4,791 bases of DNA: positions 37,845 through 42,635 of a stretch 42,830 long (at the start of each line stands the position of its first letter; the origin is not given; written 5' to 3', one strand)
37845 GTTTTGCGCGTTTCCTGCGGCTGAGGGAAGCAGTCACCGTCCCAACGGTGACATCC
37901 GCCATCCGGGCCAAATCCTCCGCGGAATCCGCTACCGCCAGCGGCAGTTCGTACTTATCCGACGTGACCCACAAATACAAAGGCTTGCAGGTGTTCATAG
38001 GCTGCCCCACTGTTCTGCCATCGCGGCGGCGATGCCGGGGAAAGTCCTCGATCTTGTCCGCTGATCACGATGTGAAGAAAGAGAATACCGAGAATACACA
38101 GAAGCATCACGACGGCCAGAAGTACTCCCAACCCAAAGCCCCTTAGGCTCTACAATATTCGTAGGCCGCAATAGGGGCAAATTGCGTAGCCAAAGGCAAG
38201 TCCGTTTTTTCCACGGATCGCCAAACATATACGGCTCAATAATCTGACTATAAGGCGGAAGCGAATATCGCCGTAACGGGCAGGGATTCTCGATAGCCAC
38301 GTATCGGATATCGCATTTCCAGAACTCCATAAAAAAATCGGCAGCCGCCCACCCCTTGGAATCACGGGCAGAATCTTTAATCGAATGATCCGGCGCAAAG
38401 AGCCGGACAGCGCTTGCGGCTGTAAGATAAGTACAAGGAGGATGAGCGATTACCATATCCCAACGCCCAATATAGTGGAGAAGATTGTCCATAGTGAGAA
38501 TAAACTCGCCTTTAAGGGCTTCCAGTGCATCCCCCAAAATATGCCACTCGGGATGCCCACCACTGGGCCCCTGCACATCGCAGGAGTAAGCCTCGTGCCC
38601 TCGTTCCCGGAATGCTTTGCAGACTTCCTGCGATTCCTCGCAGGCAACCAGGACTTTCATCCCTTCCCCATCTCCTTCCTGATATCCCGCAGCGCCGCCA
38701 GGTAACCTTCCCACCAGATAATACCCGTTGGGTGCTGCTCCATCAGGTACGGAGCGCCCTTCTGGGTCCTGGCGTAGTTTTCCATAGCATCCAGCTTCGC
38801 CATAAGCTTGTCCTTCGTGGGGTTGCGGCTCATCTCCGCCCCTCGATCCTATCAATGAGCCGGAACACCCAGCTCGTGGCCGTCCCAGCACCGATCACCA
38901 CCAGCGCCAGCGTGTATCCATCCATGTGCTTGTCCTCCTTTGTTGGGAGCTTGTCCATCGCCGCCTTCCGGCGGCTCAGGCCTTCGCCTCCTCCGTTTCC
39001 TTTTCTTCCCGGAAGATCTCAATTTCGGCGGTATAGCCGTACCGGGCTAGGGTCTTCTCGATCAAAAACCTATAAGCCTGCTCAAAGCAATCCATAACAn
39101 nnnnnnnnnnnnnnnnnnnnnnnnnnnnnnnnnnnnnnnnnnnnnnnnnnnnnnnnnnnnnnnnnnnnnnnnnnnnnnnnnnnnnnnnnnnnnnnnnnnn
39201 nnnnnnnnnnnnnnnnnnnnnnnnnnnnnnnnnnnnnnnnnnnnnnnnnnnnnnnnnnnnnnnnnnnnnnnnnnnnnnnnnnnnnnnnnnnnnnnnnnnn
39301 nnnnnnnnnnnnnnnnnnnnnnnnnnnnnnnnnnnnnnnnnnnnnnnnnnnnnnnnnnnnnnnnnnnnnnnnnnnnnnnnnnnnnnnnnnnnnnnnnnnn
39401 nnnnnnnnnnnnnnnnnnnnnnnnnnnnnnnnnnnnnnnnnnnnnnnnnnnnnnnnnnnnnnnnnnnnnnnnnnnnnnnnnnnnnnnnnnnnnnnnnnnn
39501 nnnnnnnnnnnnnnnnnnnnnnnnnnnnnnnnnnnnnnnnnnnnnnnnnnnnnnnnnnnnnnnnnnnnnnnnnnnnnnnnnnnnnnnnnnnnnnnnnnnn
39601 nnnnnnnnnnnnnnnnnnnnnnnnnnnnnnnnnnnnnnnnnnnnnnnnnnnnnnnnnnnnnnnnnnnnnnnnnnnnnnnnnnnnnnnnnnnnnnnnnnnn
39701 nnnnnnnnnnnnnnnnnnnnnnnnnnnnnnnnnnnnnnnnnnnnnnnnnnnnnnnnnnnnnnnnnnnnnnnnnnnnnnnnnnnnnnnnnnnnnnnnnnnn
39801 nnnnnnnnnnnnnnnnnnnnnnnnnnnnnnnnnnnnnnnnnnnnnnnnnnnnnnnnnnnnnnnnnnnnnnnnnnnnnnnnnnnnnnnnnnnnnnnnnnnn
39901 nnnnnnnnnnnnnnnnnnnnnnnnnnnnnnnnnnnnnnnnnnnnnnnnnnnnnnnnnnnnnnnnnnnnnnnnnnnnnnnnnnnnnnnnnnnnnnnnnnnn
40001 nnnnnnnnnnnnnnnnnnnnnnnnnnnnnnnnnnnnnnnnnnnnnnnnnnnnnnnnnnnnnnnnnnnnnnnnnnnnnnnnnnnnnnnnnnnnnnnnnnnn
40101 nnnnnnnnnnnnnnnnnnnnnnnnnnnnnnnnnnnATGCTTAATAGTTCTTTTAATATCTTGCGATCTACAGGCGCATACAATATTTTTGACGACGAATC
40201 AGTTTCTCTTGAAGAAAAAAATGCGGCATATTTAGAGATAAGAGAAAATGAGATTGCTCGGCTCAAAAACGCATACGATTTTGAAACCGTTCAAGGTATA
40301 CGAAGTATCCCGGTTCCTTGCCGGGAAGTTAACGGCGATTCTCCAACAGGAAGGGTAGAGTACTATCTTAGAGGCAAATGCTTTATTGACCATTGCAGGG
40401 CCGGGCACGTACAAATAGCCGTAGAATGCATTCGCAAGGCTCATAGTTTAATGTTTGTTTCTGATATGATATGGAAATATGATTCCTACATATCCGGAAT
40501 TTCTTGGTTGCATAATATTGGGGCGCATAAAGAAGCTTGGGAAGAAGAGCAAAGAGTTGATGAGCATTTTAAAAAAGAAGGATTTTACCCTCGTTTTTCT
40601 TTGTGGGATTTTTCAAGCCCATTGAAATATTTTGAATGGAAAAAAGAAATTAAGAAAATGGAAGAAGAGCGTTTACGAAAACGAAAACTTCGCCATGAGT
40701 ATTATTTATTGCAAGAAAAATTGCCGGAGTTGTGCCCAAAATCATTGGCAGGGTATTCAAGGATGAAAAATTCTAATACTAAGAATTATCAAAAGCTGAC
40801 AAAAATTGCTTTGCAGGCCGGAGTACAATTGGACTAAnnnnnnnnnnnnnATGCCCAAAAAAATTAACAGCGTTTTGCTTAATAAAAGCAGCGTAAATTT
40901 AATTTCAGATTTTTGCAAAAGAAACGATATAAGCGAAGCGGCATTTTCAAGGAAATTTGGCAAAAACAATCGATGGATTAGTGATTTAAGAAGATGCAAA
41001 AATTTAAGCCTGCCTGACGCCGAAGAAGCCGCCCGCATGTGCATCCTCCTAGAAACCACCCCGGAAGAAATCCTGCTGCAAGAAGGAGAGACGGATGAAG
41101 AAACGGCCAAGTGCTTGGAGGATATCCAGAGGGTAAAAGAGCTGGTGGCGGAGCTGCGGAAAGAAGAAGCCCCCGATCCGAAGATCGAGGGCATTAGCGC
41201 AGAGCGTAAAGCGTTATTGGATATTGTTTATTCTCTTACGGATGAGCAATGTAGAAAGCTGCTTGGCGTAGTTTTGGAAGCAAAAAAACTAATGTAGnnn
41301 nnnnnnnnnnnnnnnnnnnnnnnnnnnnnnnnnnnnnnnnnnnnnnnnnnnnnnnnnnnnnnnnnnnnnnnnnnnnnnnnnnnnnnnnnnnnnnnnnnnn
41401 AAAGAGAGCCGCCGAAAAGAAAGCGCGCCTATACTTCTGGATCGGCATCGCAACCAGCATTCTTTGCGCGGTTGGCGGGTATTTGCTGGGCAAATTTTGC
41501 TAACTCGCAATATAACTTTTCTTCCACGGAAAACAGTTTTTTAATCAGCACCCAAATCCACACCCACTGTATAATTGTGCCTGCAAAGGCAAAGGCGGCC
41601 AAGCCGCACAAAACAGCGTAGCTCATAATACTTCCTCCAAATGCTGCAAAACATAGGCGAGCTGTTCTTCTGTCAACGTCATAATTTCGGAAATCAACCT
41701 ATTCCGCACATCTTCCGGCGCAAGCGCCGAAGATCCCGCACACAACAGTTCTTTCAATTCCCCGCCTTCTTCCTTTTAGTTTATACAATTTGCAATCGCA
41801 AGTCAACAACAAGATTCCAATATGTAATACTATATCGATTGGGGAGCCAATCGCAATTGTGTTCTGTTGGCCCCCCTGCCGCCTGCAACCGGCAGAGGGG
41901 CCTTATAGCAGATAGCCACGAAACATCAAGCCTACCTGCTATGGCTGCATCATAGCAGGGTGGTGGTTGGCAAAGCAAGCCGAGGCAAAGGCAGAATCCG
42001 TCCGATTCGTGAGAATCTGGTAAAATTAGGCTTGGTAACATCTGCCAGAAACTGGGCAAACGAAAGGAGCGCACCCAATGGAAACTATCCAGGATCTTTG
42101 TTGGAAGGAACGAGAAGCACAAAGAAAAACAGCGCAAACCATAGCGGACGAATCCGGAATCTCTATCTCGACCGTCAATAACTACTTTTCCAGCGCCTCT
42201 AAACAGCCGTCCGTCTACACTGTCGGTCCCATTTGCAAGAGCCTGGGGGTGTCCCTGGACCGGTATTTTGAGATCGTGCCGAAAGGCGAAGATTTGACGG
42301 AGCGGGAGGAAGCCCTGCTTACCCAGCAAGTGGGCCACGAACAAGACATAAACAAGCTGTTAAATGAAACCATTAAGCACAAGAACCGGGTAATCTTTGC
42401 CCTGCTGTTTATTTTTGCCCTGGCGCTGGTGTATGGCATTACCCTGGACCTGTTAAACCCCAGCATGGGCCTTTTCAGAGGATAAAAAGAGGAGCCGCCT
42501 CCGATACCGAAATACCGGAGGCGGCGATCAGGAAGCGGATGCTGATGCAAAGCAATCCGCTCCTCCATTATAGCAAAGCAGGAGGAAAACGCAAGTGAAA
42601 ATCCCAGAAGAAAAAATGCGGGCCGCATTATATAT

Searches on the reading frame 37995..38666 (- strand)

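Call 10: search_protein_families(library=pfam, proteins=[window:37995-38666:-], max_evalue=0.01)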
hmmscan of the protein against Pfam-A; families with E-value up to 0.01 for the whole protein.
window:37995-38666:- (223 aa): 0 families

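Call 11: search_protein_families(library=phrogs, proteins=[window:37995-38666:-], max_evalue=0.01)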
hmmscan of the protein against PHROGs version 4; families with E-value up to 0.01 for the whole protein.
window:37995-38666:- (223 aa): 2 families
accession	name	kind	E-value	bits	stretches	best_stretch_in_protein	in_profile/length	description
phrog_757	-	other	1.5e-54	185.7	1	3-222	15-220/247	DNA methyltransferase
phrog_27471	-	unknown function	2.1e-21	76.9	1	121-221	6-93/93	-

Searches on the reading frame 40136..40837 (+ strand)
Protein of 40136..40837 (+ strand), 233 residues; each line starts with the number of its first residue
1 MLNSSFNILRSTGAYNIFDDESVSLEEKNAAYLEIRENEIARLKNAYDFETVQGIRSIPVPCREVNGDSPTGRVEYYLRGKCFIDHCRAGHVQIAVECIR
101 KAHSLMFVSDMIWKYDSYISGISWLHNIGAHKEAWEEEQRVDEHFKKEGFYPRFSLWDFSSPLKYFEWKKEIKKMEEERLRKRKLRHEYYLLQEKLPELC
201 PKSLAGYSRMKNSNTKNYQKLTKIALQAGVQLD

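Call 10: search_protein_families(library=pfam, proteins=[window:40136-40837:+], max_evalue=0.01)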
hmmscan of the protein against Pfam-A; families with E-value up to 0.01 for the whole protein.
window:40136-40837:+ (233 aa): 0 families

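Call 11: search_protein_families(library=phrogs, proteins=[window:40136-40837:+], max_evalue=0.01)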
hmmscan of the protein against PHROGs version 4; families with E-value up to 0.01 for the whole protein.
window:40136-40837:+ (233 aa): 1 family
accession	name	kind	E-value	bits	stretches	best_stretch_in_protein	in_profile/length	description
phrog_4611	-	head and packaging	1.3e-05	24.8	1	169-222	293-346/710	minor head protein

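Call 56: search_protein_families(library=pfam, proteins=[window:40136-40837:+], max_evalue=0.001)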
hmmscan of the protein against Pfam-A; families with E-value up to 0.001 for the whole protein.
window:40136-40837:+ (233 aa): 0 families

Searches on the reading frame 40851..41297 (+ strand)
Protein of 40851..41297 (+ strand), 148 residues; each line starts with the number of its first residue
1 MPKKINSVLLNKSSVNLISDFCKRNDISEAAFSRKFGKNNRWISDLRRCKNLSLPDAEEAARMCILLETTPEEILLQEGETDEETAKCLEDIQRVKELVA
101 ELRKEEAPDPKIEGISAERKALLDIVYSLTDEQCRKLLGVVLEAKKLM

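Call 10: search_protein_families(library=pfam, proteins=[window:40851-41297:+], max_evalue=0.01)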
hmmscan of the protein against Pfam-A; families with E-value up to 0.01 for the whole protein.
window:40851-41297:+ (148 aa): 0 families

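Call 11: search_protein_families(library=phrogs, proteins=[window:40851-41297:+], max_evalue=0.01)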
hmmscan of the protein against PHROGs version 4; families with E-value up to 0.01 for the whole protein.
window:40851-41297:+ (148 aa): 0 families

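Call 46: search_solved_structures(query=window:40851-41297:+, max_evalue=10)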
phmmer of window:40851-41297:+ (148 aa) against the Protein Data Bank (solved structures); distinct sequences matched with E-value up to 10: 5.
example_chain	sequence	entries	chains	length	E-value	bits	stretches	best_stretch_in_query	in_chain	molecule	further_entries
1h4q_A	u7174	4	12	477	0.0021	21.5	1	72-136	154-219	PROLYL-TRNA SYNTHETASE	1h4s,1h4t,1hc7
6j9e_F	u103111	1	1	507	0.22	15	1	68-125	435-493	Transcription termination/antitermination protein NusA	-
6f8s_A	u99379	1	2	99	0.84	13.1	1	19-87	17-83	XRE family transcriptional regulator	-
6f8h_A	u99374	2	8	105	1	12.8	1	19-87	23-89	XRE family transcriptional regulator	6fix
1m9i_A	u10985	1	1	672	1.4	12.4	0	111-142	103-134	Annexin VI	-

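Call 47: find_homologous_proteins(query=window:40851-41297:+, max_evalue=0.001)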
Query window:40851-41297:+ (148 aa): 685 proteins with E <= 0.001 among 727 candidates; the best 120 are listed.
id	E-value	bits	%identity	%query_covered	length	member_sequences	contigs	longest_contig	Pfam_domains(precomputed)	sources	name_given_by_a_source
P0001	9.7e-88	309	100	100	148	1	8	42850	-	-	-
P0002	1.1e-80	286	93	100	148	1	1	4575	-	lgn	-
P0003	2.7e-66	240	82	98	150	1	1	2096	-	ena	-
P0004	6.0e-63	229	78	100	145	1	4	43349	-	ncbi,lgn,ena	-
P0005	4.9e-62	226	77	100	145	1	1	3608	-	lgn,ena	-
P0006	4.5e-61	223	78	95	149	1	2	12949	-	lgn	-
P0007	6.3e-59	216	76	98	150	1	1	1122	-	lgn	-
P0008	4.2e-58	213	98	72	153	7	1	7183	-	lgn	-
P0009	2.1e-55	205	73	95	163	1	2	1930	-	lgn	-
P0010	3.3e-55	204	75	95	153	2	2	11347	-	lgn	-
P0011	1.2e-54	202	66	100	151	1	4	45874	-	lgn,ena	-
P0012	3.1e-54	201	80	85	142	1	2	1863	-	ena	-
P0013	5.4e-54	200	79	85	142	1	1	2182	-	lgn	-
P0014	1.1e-53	199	65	100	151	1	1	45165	-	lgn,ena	-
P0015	4.7e-53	197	71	100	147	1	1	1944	-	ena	-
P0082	1.3e-41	160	55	93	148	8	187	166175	-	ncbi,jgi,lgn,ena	jgi:transcriptional regulator with XRE-family HTH domain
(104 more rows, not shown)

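Call 54: predict_structure(alignment_id=A2)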
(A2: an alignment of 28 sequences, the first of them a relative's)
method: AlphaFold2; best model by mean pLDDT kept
length: 148 residues; sequences in the alignment: 28
mean_pLDDT: 83.2   pTM: 0.60
mean pLDDT of the five models: 83.2, 83.3, 82.3, 82.3, 82.2
residues with pLDDT >= 90: 36; 70-90: 95; 50-70: 6; < 50: 11
segments of 3 or more residues with pLDDT < 50: 1-4, 107-113
pLDDT, mean of each block of 10 residues (from residue 1): 66 88 88 85 85 88 89 91 91 92 64 63 86 89 82
secondary structure, 60 per line:
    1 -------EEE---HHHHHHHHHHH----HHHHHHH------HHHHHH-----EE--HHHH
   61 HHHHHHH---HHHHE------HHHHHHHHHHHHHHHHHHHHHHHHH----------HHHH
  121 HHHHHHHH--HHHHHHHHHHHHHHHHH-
elements in order: E8-10 H14-24 H29-35 H42-47 H57-67 H71-74 H82-106 H117-128 H131-147

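Call 57: fold_search(model_id=the predicted structure, library=pdb)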
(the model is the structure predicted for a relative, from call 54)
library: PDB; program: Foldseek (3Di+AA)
matches with E <= 10: 336; with E <= 0.001: 0
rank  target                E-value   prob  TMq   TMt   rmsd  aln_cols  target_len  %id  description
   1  3vk0_B                7.2e-02  0.97  0.34  0.52   6.9        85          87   19  Crystal Structure of hypothetical transcription factor NHTF from Neisseria (released 2012-03-14)
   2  3cec                  9.6e-02  0.92  0.30  0.46  14.4       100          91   14  Crystal structure of a putative antidote protein of plasmid maintenance system (npun_f2943) from nostoc punctiforme pcc  (released 2008-03-11)
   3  9k3w_B                1.4e-01  0.99  0.35  0.69   2.4        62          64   21  Crystal structure of putative transcription regulator (dr_2454) from Deinococcus radiodurans (released 2025-10-22)
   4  3f51_B                1.4e-01  0.92  0.32  0.47  10.7        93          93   13  Crystal Structure of the clp gene regulator ClgR from Corynebacterium glutamicum (released 2008-11-18)
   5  2b5a_B                1.5e-01  0.93  0.31  0.54   5.8        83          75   12  C.BclI, Control Element of the BclI Restriction-Modification System (released 2006-01-03)
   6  2b5a_A                1.5e-01  0.93  0.31  0.52   5.9        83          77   12  C.BclI, Control Element of the BclI Restriction-Modification System (released 2006-01-03)
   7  6lb3_B                1.8e-01  0.77  0.30  0.44  14.5       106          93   17  Crystal structure of PA4674 in complex with its operator DNA (18bp) from Pseudomonas aeruginosa (released 2020-11-18)
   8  1b0n_A                1.8e-01  0.77  0.30  0.41  13.0       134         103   13  SINR PROTEIN/SINI PROTEIN COMPLEX (released 1999-01-13)
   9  1zz7_B                1.9e-01  0.91  0.34  0.29   5.4        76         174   14  Crystal Structure of FeII HppE in Complex with Substrate form 1 (released 2005-07-26)
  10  2b5a_C                2.1e-01  0.92  0.31  0.53   6.3        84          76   12  C.BclI, Control Element of the BclI Restriction-Modification System (released 2006-01-03)
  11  1lli_B                2.2e-01  0.96  0.39  0.58   3.8        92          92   17  THE CRYSTAL STRUCTURE OF A MUTANT PROTEIN WITH ALTERED BUT IMPROVED HYDROPHOBIC CORE PACKING (released 1994-08-31)
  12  3f52_A                2.2e-01  0.92  0.31  0.54   6.3        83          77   12  Crystal structure of the clp gene regulator ClgR from C. glutamicum (released 2008-11-18)
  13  1y9q                  2.3e-01  0.94  0.30  0.26   3.2        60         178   18  Crystal Structure of HTH_3 family Transcriptional Regulator from Vibrio cholerae (released 2005-01-04)
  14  1zz8_C                2.3e-01  0.92  0.35  0.28   5.1        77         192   16  Crystal Structure of FeII HppE in Complex with Substrate Form 2 (released 2005-07-26)
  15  3vk0_C                2.3e-01  0.89  0.32  0.48   5.0        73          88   15  Crystal Structure of hypothetical transcription factor NHTF from Neisseria (released 2012-03-14)
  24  1adr_MODEL_1_A        2.9e-01  0.96  0.32  0.56   2.6        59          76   24  DETERMINATION OF THE NUCLEAR MAGNETIC RESONANCE STRUCTURE OF THE DNA-BINDING DOMAIN OF THE P22 C2 REPRESSOR (1 (released 1994-01-31)
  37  3jxb_D                3.7e-01  0.96  0.33  0.66   2.3        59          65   24  Crystal structure of the P22 c2 repressor protein in complex with synthetic operator 9C (released 2010-01-19)
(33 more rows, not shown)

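Call 71: find_encoding_contigs(protein=P0082, flank=3000, max_places=5)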
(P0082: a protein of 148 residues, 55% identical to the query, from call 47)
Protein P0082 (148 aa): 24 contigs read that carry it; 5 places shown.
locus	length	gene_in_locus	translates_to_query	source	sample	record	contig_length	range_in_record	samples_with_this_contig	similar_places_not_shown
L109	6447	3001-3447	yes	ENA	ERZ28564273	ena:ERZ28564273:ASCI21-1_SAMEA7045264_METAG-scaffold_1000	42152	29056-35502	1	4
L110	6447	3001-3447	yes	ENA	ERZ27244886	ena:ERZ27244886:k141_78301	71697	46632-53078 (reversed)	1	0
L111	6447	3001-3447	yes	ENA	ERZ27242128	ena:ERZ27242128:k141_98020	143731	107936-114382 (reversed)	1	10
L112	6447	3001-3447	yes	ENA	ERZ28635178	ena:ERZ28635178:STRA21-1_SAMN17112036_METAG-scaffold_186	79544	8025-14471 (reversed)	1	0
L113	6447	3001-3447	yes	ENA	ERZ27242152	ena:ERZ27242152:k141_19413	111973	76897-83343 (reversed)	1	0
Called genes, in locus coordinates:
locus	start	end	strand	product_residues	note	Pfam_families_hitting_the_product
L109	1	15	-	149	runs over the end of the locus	-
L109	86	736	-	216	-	-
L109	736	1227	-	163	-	PF05565:Sipho_Gp157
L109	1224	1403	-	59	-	-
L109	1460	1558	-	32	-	-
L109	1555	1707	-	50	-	-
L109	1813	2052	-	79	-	PF01381:HTH_3, PF13560:HTH_31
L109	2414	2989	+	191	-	-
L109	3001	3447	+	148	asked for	-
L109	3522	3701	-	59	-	-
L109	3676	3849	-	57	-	-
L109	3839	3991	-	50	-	-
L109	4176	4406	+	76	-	-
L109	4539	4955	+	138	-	PF01381:HTH_3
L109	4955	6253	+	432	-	PF00239:Resolvase, PF13408:Zn_ribbon_recom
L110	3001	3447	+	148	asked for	-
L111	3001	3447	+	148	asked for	-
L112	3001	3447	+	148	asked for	-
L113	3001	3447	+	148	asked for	-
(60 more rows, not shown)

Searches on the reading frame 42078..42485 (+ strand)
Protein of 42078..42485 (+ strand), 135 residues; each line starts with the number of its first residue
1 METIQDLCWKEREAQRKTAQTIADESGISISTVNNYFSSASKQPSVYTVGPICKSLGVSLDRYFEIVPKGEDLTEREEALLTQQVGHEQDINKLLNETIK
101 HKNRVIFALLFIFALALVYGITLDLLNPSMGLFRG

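Call 10: search_protein_families(library=pfam, proteins=[window:42078-42485:+], max_evalue=0.01)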
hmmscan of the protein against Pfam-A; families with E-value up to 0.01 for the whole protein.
window:42078-42485:+ (135 aa): 1 family
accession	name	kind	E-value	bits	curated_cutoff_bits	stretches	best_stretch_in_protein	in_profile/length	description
PF01381.28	HTH_3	-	1.8e-07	31.6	23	1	11-61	4-53/55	Helix-turn-helix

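Call 11: search_protein_families(library=phrogs, proteins=[window:42078-42485:+], max_evalue=0.01)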
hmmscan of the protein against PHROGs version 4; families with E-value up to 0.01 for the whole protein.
window:42078-42485:+ (135 aa): 4 families
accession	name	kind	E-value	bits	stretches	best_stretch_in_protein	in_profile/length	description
phrog_8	-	transcription regulation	4.7e-06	27.3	1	4-92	162-242/346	transcriptional regulator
phrog_3037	-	transcription regulation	8.6e-05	23.4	1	19-61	31-72/189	transcriptional repressor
phrog_6223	-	transcription regulation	0.00028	21.9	1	13-45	14-46/73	transcriptional repressor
phrog_9425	-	transcription regulation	0.004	17.9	1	3-59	7-63/72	transcriptional repressor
